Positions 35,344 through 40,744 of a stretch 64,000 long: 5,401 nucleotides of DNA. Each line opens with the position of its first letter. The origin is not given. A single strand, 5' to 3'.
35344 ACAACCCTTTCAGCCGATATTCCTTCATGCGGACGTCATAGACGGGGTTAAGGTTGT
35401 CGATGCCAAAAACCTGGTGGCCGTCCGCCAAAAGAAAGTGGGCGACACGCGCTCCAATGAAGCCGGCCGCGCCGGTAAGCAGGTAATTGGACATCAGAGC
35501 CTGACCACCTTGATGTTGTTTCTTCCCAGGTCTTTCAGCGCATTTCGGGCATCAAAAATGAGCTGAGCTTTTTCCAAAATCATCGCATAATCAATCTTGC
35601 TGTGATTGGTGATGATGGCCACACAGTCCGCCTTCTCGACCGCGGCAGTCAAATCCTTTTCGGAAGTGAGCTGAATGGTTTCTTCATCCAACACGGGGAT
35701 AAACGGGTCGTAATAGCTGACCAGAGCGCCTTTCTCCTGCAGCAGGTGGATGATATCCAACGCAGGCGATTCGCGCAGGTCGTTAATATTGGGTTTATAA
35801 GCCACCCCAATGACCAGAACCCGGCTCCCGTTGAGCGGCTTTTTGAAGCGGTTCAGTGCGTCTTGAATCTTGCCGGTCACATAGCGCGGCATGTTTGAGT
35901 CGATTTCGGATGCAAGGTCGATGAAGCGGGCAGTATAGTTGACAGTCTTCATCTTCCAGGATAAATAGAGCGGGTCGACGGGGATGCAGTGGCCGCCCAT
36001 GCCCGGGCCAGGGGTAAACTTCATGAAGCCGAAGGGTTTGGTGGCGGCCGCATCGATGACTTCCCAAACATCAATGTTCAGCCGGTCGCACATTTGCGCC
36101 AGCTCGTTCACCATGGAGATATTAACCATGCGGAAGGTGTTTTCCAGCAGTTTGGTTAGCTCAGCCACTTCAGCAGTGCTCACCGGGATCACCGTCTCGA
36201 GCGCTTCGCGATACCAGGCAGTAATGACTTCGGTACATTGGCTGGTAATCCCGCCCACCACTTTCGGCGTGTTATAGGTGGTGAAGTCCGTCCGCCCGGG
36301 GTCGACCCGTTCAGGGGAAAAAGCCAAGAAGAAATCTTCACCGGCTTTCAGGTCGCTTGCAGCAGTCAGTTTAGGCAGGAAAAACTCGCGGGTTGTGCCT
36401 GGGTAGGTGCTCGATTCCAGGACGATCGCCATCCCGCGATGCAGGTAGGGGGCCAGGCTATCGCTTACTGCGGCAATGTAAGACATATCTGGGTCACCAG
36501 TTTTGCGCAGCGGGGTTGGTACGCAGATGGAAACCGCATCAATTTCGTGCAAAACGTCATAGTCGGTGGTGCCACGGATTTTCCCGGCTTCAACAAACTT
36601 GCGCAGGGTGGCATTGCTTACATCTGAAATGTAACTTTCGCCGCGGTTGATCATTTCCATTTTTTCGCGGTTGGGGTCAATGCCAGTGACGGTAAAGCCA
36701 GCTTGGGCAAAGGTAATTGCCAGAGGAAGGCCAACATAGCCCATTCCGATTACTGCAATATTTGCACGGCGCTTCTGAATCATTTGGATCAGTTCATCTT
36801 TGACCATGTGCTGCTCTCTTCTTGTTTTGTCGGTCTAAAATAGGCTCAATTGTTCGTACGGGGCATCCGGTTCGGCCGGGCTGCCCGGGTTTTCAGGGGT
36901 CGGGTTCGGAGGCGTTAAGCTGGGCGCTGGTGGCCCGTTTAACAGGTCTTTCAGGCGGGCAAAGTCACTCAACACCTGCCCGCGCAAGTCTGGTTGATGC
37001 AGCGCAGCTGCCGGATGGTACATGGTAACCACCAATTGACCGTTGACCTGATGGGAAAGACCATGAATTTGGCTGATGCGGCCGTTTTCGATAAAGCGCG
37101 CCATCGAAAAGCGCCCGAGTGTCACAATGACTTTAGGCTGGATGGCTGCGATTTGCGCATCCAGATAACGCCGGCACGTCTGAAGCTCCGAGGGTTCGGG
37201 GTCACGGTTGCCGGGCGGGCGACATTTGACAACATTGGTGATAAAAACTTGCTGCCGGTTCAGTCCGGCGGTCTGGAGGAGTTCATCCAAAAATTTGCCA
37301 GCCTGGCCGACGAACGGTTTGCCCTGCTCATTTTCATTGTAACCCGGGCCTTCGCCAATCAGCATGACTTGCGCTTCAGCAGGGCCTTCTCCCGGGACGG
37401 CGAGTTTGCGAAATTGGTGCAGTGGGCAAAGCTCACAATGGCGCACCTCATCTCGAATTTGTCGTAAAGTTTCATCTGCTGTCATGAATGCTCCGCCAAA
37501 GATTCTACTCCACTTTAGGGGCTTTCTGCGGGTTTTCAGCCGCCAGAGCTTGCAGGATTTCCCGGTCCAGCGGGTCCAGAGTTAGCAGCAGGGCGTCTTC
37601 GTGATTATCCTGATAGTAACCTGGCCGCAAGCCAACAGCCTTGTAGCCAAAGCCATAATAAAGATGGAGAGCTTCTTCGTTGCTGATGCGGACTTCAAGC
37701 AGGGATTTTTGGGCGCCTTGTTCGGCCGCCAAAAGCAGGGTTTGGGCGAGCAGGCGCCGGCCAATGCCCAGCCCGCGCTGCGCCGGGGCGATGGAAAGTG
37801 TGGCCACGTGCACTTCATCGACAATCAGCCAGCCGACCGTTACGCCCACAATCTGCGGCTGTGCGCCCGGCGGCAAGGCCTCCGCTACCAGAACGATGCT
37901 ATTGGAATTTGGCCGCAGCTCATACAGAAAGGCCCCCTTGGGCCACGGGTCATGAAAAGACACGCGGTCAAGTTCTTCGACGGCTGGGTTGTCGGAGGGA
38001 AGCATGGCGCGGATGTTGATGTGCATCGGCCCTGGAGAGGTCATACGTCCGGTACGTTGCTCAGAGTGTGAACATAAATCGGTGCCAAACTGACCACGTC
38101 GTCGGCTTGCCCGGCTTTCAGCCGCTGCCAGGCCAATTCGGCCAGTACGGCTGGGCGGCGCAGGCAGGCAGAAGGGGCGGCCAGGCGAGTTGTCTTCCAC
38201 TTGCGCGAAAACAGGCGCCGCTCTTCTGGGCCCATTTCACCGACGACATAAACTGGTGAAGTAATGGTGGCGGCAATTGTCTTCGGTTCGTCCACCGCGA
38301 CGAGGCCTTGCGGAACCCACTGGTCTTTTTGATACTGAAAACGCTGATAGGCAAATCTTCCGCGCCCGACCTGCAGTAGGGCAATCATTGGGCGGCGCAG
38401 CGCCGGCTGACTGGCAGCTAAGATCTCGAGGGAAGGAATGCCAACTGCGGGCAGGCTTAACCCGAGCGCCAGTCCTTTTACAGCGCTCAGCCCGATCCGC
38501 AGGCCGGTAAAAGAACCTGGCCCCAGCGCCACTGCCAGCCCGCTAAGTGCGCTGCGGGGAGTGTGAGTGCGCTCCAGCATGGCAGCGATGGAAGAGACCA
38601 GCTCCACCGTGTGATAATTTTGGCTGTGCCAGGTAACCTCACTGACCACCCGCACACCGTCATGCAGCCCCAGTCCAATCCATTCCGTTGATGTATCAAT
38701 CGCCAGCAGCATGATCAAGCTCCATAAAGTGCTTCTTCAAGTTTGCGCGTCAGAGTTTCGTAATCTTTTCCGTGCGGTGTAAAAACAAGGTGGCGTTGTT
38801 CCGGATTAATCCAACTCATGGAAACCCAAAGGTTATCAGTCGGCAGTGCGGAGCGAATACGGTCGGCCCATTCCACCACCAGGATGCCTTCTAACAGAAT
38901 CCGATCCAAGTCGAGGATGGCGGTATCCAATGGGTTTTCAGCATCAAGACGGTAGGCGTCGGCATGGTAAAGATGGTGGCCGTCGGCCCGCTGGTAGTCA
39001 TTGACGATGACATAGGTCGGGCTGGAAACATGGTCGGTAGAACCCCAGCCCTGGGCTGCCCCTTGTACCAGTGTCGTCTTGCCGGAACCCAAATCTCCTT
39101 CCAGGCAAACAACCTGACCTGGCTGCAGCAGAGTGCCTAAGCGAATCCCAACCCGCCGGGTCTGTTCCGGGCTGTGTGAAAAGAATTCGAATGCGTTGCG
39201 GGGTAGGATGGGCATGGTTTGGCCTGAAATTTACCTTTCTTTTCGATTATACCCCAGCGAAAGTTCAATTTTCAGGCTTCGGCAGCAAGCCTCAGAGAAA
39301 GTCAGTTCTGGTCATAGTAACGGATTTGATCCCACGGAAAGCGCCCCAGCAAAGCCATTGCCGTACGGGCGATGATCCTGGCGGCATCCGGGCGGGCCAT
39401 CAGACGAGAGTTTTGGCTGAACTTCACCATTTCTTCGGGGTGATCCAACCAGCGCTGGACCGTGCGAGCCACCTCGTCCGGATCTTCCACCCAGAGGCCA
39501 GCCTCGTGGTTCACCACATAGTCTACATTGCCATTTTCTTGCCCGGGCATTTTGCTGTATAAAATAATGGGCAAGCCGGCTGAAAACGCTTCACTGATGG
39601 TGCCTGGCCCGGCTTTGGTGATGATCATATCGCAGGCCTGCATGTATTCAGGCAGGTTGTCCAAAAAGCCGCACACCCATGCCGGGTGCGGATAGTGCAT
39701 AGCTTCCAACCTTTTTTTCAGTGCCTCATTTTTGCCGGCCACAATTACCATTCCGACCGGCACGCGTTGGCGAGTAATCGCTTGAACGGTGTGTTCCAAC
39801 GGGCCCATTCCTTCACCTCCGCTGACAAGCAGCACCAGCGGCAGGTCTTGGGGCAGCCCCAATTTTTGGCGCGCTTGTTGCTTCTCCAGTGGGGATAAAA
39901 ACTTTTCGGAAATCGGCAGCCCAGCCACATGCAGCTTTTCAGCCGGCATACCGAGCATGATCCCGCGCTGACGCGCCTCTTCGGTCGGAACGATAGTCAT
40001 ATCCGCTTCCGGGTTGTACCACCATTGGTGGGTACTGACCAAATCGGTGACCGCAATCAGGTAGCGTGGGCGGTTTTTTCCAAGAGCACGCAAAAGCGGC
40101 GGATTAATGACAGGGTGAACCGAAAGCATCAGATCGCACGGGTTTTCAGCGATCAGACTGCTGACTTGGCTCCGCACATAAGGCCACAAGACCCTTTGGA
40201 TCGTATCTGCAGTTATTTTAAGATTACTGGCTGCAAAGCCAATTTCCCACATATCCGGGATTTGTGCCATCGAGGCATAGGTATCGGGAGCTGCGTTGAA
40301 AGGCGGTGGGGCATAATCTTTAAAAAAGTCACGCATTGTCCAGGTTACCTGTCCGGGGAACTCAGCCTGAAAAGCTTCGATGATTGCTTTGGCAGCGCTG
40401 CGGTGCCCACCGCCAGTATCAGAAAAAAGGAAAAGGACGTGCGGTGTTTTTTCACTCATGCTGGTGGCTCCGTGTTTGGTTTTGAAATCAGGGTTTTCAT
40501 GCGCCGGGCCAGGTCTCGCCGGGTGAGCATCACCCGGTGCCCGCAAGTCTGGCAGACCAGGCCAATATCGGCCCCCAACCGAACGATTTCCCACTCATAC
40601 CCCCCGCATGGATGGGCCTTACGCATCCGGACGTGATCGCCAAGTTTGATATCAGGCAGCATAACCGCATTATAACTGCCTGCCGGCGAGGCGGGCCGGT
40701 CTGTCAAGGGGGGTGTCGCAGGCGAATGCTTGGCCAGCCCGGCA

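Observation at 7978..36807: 29-kb, 28-gene single-strand glycan locus: two NeuB synthases, three CMP-sugar synthetase homologues, Wzm/Wzt export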

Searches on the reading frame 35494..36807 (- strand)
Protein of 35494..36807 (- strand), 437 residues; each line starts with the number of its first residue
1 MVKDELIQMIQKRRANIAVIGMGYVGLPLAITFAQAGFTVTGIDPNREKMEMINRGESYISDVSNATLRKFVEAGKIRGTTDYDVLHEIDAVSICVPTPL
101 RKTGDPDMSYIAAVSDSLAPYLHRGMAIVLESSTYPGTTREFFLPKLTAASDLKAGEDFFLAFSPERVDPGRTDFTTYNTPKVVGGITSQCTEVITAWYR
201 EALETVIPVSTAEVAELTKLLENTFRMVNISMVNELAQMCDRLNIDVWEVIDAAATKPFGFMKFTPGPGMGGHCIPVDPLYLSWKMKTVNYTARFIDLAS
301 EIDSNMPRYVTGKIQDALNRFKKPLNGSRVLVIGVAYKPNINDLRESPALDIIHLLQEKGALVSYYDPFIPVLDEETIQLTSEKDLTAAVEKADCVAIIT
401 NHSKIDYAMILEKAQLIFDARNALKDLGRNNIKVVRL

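Call 6: search_protein_families(library=pfam, proteins=[window:35494-36807:-], max_evalue=0.001)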
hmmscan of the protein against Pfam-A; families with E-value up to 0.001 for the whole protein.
window:35494-36807:- (437 aa): 8 families
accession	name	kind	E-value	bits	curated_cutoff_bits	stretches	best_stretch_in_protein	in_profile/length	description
PF03721.20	UDPG_MGDP_dh_N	-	4.6e-42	144.1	27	1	16-194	2-182/187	UDP-glucose/GDP-mannose dehydrogenase family, NAD binding domain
PF00984.24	UDPG_MGDP_dh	-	1.8e-31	108.5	25.4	1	214-303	2-92/94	UDP-glucose/GDP-mannose dehydrogenase family, central domain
PF03720.21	UDPG_MGDP_dh_C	-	7e-26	91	30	1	331-425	1-102/103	UDP-glucose/GDP-mannose dehydrogenase family, UDP binding domain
PF03446.21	NAD_binding_2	-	4.6e-08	33.7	21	1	16-141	1-102/161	NAD binding domain of 6-phosphogluconate dehydrogenase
PF02737.24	3HCDH_N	-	3.4e-06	27.5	22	1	16-90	1-68/180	3-hydroxyacyl-CoA dehydrogenase, NAD binding domain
PF02826.25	2-Hacid_dh_C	-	3.4e-05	23.8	25.1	0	11-52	33-75/178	D-isomer specific 2-hydroxyacid dehydrogenase, NAD binding domain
PF01210.29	NAD_Gly3P_dh_N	-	0.00026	21.5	23.1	0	16-72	1-57/158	NAD-dependent glycerol-3-phosphate dehydrogenase N-terminus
PF02558.23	ApbA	-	0.00062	19.9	22.2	0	17-95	1-73/150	Ketopantoate reductase PanE/ApbA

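Call 9: search_protein_families(library=ncbifam, proteins=[window:35494-36807:-], max_evalue=0.00001)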
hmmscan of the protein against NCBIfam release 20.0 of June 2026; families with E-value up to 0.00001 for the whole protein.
window:35494-36807:- (437 aa): 7 families
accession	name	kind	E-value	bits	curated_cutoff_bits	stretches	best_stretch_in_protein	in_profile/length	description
TIGR03026.1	NDP-sugDHase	subfamily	9.5e-132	439.6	189.8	1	16-422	2-413/413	nucleotide sugar dehydrogenase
NF040825.1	UDPMaNacDH_Arch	equivalog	1.6e-82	277.6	750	1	16-421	2-398/418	UDP-N-acetyl-D-mannosamine dehydrogenase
NF008286.0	PRK11064.1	equivalog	2.7e-79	266.7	459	1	15-407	4-401/420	UDP-N-acetyl-D-mannosamine dehydrogenase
NF011729.0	PRK15182.1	equivalog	2.4e-63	214.4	592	1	15-371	7-358/425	Vi polysaccharide biosynthesis UDP-N-acetylglucosamine C-6 dehydrogenase TviB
NF041297.1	UDPGDh_AglM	equivalog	9.2e-58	196.1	670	1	16-405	2-395/429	UDP-glucose 6-dehydrogenase AglM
NF047673.2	TeichurnBiosyTuaD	equivalog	1.1e-51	176.4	700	1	16-423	3-413/439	UDP-glucose 6-dehydrogenase TuaD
NF011631.0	PRK15057.1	equivalog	3.7e-15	55.9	757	1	16-403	2-368/388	UDP-glucose 6-dehydrogenase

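Call 10: find_encoding_contigs(protein=window:35494-36807:-, flank=10000, max_places=6)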
Protein window:35494-36807:- (437 aa): 23 contigs read that carry it; 6 places shown.
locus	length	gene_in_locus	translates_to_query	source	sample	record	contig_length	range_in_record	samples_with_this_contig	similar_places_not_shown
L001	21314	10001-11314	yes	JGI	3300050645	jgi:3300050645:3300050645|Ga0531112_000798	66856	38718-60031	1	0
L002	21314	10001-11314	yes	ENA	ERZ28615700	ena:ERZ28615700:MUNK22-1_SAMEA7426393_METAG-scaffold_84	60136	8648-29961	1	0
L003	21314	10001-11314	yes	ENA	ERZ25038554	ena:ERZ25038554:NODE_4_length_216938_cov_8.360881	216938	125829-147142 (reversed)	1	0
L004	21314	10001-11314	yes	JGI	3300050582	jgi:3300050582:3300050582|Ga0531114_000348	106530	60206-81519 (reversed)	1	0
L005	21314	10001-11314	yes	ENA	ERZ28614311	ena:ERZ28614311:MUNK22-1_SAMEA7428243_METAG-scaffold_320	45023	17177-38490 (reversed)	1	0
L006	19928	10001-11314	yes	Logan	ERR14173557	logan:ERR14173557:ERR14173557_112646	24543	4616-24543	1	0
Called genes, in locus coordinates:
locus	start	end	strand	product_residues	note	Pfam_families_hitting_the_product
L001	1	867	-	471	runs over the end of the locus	PF03816:LytR_cpsA_psr, PF13399:LytR_C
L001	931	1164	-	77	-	PF03966:Trm112p (weak)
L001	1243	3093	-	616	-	PF12229:PG_binding_4, PF07501:G5 (faint), PF04294:VanW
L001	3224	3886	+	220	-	PF01476:LysM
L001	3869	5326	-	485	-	PF01541:GIY-YIG, PF10509:GalKase_gal_bdg, PF00288:GHMP_kinases_N, PF08544:GHMP_kinases_C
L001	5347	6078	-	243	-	PF02163:Peptidase_M50 (weak)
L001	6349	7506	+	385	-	PF06925:MGDG_synth, PF02350:Epimerase_2 (weak), PF00534:Glycos_transf_1, PF04101:Glyco_tran_28_C, PF13692:Glyco_trans_1_4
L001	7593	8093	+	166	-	PF02367:TsaE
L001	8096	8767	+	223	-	PF00814:TsaD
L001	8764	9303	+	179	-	PF00583:Acetyltransf_1, PF13673:Acetyltransf_10, PF13508:Acetyltransf_7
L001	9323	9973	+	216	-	PF03167:UDG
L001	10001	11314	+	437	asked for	PF02737:3HCDH_N (weak), PF03446:NAD_binding_2 (weak), PF03721:UDPG_MGDP_dh_N, PF00984:UDPG_MGDP_dh, PF03720:UDPG_MGDP_dh_C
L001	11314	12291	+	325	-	PF01073:3Beta_HSD, PF01370:Epimerase, PF02719:Polysacc_synt_2 (faint), PF04321:RmlD_sub_bind, PF16363:GDP_Man_Dehyd, PF07993:NAD_binding_4 (weak)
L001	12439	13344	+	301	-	-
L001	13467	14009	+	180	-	PF01047:MarR (weak), PF12802:MarR_2 (weak), PF13412:HTH_24, PF13730:HTH_36 (faint)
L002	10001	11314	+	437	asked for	PF02737:3HCDH_N (weak), PF03446:NAD_binding_2 (weak), PF03721:UDPG_MGDP_dh_N, PF00984:UDPG_MGDP_dh, PF03720:UDPG_MGDP_dh_C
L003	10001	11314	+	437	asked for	PF02737:3HCDH_N (weak), PF03446:NAD_binding_2 (weak), PF03721:UDPG_MGDP_dh_N, PF00984:UDPG_MGDP_dh, PF03720:UDPG_MGDP_dh_C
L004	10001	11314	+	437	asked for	PF02737:3HCDH_N (weak), PF03446:NAD_binding_2 (weak), PF03721:UDPG_MGDP_dh_N, PF00984:UDPG_MGDP_dh, PF03720:UDPG_MGDP_dh_C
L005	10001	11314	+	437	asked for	PF02737:3HCDH_N (weak), PF03446:NAD_binding_2 (weak), PF03721:UDPG_MGDP_dh_N, PF00984:UDPG_MGDP_dh, PF03720:UDPG_MGDP_dh_C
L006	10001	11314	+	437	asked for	PF02737:3HCDH_N (weak), PF03446:NAD_binding_2 (weak), PF03721:UDPG_MGDP_dh_N, PF00984:UDPG_MGDP_dh, PF03720:UDPG_MGDP_dh_C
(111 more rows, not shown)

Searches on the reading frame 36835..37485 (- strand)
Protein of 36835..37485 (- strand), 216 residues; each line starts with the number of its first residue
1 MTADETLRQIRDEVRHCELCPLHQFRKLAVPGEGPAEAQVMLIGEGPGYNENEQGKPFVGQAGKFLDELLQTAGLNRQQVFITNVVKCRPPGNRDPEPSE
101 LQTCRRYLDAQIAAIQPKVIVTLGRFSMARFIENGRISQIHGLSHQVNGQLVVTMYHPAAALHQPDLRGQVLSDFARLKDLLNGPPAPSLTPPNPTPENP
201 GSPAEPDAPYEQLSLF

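Call 6: search_protein_families(library=pfam, proteins=[window:36835-37485:-], max_evalue=0.001)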
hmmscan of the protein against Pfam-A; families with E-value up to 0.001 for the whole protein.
window:36835-37485:- (216 aa): 1 family
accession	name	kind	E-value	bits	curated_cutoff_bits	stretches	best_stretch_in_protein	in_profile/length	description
PF03167.25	UDG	-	1.5e-36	126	24.3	1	31-167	1-127/141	Uracil DNA glycosylase superfamily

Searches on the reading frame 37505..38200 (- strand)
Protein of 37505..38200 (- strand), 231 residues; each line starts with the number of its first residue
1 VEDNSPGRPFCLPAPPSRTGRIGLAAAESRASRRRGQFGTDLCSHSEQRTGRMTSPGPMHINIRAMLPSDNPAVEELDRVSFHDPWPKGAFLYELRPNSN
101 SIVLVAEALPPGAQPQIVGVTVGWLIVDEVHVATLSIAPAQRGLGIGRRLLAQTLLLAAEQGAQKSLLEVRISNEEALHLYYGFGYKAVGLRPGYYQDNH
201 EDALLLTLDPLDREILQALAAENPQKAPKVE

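Call 6: search_protein_families(library=pfam, proteins=[window:37505-38200:-], max_evalue=0.001)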
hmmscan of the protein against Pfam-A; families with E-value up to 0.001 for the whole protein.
window:37505-38200:- (231 aa): 3 families
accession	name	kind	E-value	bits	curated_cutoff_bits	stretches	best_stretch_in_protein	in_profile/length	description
PF00583.31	Acetyltransf_1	-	2e-11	44.6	20.7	1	73-185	3-115/116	Acetyltransferase (GNAT) family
PF13508.13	Acetyltransf_7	-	3.3e-09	37.4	27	1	101-187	3-83/84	Acetyltransferase (GNAT) domain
PF13673.13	Acetyltransf_10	-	6e-08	33.2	23.6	1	116-190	41-111/128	Acetyltransferase (GNAT) domain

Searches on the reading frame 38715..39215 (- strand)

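Call 9: search_protein_families(library=ncbifam, proteins=[window:38715-39215:-], max_evalue=0.00001)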
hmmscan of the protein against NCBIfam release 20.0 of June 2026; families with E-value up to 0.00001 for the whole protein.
window:38715-39215:- (166 aa): 2 families
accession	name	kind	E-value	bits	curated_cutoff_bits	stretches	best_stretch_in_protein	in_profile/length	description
TIGR00150.1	T6A_YjeE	equivalog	9.5e-28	96.7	60.1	1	19-138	8-125/135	tRNA (adenosine(37)-N6)-threonylcarbamoyltransferase complex ATPase subunit type 1 TsaE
NF007931.0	PRK10646.1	equivalog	1.6e-15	57.3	246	1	19-136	14-129/153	tRNA (adenosine(37)-N6)-threonylcarbamoyltransferase complex ATPase subunit type 1 TsaE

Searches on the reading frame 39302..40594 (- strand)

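Call 9: search_protein_families(library=ncbifam, proteins=[window:39302-40594:-], max_evalue=0.00001)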
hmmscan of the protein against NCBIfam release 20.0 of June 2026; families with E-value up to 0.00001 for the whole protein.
window:39302-40594:- (430 aa): 3 families
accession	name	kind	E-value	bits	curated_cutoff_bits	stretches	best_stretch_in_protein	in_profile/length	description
NF010135.0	PRK13609.1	equivalog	2.6e-48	164.9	500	1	49-414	3-367/388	diglucosyl diacylglycerol synthase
NF010134.0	PRK13608.1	equivalog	1.1e-30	106.9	557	1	147-418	100-371/391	diglucosyl diacylglycerol synthase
TIGR01133.1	murG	equivalog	1.3e-14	53.9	250.25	1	218-410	153-351/353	undecaprenyldiphospho-muramoylpentapeptide beta-N-acetylglucosaminyltransferase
